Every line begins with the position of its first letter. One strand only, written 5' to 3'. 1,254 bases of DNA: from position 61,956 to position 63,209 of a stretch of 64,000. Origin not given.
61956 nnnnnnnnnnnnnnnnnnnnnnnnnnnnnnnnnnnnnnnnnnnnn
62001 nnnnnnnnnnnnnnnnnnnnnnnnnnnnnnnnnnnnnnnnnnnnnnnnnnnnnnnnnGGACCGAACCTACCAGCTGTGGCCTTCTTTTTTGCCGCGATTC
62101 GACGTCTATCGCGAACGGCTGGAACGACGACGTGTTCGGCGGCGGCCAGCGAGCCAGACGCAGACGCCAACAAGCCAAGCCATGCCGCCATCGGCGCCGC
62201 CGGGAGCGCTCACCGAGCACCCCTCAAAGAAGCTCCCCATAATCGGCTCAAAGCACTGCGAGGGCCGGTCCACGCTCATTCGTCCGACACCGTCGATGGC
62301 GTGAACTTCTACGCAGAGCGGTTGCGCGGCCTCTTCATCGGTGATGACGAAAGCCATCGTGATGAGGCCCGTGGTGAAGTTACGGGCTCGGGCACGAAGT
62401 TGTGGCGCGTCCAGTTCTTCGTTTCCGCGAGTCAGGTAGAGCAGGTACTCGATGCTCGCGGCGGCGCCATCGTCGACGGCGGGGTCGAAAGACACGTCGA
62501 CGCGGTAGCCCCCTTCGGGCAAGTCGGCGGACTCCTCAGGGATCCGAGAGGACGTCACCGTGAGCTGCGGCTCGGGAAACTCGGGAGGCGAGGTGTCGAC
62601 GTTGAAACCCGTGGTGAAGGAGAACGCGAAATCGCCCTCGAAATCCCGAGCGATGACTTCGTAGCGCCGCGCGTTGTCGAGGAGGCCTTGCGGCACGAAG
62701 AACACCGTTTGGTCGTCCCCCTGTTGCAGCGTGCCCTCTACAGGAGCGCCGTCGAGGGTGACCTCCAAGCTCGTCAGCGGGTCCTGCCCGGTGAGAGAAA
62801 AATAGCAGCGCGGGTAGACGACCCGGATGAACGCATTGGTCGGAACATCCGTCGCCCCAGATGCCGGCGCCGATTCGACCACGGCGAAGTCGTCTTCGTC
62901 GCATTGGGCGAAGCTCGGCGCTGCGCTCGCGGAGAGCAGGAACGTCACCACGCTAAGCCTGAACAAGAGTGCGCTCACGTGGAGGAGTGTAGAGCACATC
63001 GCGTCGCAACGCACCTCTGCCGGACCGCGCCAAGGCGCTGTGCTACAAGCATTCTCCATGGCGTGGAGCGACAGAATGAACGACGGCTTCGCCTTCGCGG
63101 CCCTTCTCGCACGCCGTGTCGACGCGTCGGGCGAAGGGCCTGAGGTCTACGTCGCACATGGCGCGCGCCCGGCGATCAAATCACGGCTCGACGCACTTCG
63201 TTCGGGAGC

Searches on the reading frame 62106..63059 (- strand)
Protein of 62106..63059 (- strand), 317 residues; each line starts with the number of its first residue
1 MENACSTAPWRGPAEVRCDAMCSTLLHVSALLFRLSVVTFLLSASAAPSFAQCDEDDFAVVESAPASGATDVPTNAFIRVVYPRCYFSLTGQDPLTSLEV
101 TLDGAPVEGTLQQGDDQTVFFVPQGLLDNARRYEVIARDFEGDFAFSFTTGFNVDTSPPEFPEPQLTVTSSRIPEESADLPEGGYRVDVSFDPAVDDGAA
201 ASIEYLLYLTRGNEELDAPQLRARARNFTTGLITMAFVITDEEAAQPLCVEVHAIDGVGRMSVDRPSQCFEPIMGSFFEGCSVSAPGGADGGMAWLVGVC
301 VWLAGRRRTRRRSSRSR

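Call 78: find_encoding_contigs(protein=window:62106-63059:-, flank=10000, max_places=1)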
Protein window:62106-63059:- (317 aa): no gene with exactly this product is on record in the collection.
